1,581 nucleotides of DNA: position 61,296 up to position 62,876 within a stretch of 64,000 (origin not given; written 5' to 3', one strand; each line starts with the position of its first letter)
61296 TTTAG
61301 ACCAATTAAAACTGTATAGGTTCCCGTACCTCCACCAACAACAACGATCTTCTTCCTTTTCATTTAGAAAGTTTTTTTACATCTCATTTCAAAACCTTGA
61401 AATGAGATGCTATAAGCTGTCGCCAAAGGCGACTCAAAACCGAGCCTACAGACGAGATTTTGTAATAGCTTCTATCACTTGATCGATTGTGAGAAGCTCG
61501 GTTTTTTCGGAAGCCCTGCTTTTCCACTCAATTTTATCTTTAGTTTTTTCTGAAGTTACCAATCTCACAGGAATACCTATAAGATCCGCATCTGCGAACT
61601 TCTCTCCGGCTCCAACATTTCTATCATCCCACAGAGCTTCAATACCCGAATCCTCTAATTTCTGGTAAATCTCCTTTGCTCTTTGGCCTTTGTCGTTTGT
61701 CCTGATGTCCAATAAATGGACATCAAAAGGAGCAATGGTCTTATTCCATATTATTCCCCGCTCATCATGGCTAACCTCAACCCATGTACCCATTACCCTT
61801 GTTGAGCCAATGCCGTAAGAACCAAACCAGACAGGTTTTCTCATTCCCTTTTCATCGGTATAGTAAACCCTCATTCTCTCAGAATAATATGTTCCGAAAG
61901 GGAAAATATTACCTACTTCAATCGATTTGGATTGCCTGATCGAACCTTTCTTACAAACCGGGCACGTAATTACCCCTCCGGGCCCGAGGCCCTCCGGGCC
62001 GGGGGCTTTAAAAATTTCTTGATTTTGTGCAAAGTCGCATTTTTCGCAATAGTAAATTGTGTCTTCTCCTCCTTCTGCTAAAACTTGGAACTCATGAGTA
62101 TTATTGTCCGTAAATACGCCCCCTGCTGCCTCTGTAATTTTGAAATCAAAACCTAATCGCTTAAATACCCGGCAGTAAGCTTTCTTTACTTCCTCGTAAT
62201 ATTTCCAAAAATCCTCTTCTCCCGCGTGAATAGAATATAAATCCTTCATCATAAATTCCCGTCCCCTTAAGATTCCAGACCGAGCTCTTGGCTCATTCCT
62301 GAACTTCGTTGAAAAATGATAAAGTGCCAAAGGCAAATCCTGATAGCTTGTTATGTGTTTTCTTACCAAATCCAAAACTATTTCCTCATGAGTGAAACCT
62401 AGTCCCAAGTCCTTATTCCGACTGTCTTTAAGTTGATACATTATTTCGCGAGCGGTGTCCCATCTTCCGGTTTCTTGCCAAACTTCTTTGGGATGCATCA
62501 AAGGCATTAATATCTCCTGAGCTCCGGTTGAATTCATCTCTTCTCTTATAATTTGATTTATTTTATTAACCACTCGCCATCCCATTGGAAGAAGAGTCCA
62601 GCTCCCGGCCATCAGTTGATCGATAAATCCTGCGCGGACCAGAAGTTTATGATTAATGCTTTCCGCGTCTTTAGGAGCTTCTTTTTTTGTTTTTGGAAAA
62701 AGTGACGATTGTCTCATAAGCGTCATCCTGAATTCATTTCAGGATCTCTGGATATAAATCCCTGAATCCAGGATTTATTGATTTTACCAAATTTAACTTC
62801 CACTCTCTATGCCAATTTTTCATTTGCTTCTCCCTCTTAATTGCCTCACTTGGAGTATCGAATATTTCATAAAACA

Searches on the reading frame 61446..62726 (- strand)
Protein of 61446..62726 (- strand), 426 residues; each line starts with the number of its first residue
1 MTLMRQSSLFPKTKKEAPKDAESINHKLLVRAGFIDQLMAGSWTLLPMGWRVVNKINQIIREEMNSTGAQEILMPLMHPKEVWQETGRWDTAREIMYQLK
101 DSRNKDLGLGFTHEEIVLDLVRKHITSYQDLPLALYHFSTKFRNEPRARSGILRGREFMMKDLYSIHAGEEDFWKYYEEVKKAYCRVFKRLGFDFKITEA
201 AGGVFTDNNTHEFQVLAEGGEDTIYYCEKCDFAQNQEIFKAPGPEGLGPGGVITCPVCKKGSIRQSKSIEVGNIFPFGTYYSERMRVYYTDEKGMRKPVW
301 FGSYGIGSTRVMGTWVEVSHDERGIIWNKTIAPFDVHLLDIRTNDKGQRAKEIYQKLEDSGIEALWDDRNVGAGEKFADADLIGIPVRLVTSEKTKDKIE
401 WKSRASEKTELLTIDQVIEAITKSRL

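Call 78: search_protein_families(library=pfam, proteins=[window:61446-62726:-], max_evalue=0.00001)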
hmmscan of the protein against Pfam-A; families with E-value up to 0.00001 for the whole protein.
window:61446-62726:- (426 aa): 2 families
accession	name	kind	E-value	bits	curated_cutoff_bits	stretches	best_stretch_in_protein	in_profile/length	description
PF00587.30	tRNA-synt_2b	-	4.2e-31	108.8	29.3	1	97-317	1-177/179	tRNA synthetase class II core domain (G, H, P, S and T)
PF03129.25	HGTP_anticodon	-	1.2e-14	54.7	21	1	347-423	15-93/94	Anticodon binding domain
